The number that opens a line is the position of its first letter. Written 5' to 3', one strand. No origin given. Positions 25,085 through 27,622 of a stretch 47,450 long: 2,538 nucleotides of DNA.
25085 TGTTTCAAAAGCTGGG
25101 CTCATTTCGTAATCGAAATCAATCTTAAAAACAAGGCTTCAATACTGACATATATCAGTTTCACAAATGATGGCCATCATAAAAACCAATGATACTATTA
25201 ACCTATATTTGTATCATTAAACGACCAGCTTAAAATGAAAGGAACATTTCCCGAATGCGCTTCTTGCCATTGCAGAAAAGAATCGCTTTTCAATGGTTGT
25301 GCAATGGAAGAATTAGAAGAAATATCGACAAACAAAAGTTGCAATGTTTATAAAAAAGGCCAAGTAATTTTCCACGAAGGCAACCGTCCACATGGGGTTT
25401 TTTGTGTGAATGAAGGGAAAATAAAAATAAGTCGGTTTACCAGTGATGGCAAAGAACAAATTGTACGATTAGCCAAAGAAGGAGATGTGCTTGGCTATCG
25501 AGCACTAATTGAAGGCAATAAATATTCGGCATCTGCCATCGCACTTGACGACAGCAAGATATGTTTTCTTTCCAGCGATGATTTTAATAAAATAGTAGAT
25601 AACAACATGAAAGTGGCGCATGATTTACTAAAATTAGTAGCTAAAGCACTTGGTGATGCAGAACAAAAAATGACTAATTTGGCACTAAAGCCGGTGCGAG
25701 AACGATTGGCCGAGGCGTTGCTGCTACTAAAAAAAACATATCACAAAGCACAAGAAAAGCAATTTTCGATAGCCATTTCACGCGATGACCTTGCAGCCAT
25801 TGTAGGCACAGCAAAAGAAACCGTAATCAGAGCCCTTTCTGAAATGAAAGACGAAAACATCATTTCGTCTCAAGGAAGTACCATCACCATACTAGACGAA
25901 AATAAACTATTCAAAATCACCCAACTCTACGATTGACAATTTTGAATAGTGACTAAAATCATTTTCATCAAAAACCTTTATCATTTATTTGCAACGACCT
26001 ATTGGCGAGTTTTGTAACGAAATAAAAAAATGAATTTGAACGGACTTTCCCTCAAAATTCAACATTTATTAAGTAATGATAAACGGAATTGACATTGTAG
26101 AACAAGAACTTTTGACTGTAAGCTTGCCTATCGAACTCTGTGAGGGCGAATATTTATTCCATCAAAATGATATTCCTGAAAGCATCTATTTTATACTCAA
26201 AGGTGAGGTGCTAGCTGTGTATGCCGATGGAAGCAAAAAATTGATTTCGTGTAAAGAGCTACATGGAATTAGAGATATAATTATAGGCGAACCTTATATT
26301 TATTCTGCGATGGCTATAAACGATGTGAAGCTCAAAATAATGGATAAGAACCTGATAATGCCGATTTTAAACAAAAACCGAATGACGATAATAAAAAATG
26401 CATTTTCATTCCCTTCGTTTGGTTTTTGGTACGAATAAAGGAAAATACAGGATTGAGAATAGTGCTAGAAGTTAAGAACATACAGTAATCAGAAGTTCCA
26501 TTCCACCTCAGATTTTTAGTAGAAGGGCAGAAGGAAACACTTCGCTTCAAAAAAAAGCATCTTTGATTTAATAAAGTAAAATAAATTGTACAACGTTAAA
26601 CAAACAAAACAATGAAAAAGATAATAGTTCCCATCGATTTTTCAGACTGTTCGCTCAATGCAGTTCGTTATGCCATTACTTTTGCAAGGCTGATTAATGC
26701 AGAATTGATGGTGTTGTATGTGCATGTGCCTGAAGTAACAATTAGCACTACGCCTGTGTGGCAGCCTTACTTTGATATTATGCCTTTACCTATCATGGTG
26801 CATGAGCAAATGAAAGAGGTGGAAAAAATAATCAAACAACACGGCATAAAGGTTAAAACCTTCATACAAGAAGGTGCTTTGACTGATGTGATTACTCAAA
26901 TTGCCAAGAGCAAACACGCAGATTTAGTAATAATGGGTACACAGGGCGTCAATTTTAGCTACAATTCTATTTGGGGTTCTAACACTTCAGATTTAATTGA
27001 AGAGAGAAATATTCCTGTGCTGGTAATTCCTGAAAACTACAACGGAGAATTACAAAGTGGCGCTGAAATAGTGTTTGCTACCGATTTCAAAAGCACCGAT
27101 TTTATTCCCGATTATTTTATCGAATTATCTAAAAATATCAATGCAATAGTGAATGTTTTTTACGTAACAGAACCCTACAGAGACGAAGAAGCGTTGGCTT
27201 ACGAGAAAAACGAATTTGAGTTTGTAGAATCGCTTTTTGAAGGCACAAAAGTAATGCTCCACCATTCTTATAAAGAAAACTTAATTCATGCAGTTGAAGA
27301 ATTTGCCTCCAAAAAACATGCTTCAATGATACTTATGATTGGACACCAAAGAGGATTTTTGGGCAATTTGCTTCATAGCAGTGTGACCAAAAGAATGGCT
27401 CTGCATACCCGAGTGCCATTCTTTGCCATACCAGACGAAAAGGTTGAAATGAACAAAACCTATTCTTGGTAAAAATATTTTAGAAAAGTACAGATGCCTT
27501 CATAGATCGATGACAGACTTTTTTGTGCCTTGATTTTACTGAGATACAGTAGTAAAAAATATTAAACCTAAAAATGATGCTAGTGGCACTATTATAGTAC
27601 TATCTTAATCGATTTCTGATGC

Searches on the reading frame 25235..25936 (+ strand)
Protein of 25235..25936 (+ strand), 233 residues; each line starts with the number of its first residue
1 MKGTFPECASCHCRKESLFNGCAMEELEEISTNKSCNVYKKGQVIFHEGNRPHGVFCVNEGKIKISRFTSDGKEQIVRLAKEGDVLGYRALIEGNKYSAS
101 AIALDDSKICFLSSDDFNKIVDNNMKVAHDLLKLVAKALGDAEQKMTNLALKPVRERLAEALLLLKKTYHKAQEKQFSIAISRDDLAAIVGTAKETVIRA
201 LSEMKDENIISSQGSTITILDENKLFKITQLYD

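Call 36: search_protein_families(library=pfam, proteins=[window:25235-25936:+], max_evalue=0.0001)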
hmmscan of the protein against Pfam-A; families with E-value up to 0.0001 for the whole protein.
window:25235-25936:+ (233 aa): 2 families
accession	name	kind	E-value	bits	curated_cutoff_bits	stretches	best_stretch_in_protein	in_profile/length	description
PF00027.35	cNMP_binding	-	2.4e-24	85.6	27.5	1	38-124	3-89/89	Cyclic nucleotide-binding domain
PF13545.12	HTH_Crp_2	-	3.3e-17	62.7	27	1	156-225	1-67/70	Crp-like helix-turn-helix domain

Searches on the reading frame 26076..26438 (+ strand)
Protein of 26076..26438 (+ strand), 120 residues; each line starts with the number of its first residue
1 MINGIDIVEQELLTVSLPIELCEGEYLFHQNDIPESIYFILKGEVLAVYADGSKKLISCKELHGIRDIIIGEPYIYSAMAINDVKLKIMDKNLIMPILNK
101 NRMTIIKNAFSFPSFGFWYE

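Call 36: search_protein_families(library=pfam, proteins=[window:26076-26438:+], max_evalue=0.0001)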
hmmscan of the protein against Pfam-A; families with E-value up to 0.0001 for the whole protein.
window:26076-26438:+ (120 aa): 1 family
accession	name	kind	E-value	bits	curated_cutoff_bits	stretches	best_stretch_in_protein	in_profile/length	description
PF00027.35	cNMP_binding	-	2.2e-11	44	27.5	1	20-100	3-88/89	Cyclic nucleotide-binding domain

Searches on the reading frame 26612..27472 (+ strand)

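Call 36: search_protein_families(library=pfam, proteins=[window:26612-27472:+], max_evalue=0.0001)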
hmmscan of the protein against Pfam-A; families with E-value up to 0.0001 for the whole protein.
window:26612-27472:+ (286 aa): 1 family
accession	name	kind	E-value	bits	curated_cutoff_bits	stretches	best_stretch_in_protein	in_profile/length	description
PF00582.32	Usp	-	3.3e-29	102.7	24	1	1-140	1-141/141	Universal stress protein family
